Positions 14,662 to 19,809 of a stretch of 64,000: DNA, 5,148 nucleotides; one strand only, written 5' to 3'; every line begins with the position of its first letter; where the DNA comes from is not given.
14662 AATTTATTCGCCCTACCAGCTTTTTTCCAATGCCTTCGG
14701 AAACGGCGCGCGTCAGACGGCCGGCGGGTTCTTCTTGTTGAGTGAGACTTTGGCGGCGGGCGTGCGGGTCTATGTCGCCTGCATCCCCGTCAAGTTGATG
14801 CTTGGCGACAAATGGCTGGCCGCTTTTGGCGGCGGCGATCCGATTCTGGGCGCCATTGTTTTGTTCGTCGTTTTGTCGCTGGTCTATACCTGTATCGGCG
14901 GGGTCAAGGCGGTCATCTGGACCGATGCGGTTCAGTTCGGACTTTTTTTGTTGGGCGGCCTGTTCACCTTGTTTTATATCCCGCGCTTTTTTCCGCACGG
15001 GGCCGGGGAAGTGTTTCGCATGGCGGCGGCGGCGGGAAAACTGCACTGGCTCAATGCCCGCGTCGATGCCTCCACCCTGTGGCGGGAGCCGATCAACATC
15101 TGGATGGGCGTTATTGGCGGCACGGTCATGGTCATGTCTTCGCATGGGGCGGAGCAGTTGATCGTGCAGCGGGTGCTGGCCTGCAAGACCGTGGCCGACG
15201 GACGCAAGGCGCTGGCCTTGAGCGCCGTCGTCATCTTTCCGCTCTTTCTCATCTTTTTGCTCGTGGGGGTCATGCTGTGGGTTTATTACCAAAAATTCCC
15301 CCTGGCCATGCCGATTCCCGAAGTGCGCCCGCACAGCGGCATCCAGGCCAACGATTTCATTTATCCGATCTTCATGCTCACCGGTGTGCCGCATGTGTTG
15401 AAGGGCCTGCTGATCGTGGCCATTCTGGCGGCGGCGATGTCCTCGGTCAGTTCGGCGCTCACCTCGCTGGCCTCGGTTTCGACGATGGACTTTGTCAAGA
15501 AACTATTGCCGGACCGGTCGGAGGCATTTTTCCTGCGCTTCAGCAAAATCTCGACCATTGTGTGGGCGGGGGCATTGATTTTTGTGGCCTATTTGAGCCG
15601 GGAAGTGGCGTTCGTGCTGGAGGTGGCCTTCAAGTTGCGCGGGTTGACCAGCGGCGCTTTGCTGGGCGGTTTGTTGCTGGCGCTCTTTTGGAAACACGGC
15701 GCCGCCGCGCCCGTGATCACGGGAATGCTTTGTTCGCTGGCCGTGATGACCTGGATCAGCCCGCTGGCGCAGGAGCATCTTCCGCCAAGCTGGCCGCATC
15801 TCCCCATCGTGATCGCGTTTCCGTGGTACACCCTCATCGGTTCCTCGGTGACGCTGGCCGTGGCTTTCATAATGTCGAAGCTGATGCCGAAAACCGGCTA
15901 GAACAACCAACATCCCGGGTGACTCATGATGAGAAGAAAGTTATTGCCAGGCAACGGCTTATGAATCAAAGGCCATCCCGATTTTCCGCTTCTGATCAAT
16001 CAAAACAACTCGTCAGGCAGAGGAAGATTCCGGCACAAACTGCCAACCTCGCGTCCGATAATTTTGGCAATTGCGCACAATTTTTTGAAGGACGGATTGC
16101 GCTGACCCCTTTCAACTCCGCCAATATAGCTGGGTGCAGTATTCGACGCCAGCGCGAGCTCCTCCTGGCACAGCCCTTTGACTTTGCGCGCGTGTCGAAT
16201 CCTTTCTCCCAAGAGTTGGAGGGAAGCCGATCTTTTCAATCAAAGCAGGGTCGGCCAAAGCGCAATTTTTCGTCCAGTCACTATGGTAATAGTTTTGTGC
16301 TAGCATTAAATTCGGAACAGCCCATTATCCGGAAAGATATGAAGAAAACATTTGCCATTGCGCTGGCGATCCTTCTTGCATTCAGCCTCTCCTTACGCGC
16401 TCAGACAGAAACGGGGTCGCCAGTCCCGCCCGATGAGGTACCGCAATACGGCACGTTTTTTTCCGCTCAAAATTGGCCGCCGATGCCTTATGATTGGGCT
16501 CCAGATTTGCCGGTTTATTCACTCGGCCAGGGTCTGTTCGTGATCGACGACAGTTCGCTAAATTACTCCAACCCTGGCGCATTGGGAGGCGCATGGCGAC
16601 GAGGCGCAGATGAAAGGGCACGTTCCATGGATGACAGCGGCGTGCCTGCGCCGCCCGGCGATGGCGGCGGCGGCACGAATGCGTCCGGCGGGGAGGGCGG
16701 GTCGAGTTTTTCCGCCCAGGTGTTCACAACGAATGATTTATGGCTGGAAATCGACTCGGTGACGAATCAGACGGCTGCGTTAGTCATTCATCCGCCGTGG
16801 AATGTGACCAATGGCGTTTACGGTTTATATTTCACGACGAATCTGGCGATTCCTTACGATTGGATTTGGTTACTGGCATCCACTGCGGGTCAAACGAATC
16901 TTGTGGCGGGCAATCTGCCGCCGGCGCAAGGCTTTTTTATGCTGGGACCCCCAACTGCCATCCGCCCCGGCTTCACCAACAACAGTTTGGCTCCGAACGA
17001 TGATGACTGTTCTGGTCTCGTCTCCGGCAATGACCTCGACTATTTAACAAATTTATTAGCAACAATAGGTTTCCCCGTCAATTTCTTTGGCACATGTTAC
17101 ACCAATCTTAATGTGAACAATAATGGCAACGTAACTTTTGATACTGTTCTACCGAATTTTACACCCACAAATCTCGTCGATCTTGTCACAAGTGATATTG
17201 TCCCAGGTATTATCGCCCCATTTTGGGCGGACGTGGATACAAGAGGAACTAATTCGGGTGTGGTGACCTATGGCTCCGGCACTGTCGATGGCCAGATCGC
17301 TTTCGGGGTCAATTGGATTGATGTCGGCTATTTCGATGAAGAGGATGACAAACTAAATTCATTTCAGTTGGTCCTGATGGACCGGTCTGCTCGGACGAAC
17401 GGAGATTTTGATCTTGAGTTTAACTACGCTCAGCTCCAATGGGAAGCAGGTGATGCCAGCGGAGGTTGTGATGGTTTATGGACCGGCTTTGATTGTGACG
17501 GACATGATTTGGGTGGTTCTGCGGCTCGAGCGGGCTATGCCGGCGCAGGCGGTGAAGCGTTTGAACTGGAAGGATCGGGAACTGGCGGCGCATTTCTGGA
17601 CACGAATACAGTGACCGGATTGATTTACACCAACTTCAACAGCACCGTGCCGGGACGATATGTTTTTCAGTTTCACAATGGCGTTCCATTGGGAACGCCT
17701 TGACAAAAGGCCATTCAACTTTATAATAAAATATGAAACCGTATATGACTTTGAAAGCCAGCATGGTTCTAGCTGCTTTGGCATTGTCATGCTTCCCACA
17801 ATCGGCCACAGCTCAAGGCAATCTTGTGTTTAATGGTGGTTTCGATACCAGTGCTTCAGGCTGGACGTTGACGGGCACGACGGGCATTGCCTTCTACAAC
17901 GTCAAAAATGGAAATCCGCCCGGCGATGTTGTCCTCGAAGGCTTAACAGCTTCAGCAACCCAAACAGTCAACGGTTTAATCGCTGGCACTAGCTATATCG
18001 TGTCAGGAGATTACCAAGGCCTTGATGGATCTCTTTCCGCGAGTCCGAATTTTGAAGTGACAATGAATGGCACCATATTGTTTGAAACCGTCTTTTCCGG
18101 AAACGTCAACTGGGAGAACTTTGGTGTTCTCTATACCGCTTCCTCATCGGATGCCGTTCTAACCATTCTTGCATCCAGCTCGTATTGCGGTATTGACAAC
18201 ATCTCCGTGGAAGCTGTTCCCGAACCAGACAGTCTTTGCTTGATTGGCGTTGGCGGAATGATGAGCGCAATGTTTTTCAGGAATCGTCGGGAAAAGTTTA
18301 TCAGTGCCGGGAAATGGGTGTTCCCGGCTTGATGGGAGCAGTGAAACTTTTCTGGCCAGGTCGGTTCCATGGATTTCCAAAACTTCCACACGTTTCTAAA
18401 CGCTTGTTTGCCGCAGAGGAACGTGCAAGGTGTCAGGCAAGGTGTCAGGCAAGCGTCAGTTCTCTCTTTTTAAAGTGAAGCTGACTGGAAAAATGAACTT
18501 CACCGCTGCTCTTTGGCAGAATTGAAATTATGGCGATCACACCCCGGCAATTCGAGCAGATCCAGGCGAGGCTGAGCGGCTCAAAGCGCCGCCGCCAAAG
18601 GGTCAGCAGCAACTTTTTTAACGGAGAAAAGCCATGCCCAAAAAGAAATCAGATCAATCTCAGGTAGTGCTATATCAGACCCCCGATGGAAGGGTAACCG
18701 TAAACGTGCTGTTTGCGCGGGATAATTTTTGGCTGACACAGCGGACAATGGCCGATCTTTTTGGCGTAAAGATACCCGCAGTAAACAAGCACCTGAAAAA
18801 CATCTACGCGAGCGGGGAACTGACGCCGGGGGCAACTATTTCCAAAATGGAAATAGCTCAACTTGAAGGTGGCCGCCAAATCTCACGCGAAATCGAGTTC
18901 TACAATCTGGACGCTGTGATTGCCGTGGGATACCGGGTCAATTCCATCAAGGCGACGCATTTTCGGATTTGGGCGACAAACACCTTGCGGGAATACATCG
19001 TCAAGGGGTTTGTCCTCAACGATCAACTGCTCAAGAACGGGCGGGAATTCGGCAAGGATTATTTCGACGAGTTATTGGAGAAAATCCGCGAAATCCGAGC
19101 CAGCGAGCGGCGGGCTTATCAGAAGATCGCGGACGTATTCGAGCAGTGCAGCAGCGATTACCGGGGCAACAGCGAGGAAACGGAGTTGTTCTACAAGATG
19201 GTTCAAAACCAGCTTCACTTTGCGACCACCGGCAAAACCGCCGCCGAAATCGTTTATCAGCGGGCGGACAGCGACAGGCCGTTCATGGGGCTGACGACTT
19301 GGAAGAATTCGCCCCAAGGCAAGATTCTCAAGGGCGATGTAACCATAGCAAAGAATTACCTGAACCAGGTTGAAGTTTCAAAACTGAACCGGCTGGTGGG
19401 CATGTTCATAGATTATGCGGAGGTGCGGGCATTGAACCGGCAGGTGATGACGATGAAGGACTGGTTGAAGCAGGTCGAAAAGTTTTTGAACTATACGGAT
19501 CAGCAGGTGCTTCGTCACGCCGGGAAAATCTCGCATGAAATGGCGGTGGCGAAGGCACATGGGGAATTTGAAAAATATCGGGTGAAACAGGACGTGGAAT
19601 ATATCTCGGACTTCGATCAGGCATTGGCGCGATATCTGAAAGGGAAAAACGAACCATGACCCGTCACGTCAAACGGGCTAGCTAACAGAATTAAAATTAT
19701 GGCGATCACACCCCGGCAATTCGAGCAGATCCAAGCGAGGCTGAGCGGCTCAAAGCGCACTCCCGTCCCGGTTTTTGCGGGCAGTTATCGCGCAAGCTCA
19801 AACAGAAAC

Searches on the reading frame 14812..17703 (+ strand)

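Call 64: search_protein_families(library=pfam, proteins=[window:14812-17703:+], max_evalue=0.0001)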
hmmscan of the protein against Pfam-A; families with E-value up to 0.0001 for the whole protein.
window:14812-17703:+ (963 aa): 1 family
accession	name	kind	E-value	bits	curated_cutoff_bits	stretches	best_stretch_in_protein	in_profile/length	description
PF06119.19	NIDO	-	4.3e-22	79.5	25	1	765-955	2-185/186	Nidogen-like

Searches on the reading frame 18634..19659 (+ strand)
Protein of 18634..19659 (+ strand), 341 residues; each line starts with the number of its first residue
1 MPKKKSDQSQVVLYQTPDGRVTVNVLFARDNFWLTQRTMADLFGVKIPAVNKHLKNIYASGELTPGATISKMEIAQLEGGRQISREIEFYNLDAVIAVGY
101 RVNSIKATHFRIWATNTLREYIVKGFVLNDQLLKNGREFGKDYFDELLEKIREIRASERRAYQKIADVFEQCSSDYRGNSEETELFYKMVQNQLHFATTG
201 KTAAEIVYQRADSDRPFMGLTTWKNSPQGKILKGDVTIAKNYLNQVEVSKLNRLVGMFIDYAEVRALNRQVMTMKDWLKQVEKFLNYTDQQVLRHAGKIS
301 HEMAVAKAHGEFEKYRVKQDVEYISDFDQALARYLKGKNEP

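Call 64: search_protein_families(library=pfam, proteins=[window:18634-19659:+], max_evalue=0.0001)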
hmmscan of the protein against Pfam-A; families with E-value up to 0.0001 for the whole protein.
window:18634-19659:+ (341 aa): 1 family
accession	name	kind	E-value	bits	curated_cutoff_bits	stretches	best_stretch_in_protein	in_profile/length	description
PF13310.11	Virulence_RhuM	-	1.1e-105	352.9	33.7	1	67-320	1-249/252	Virulence protein RhuM family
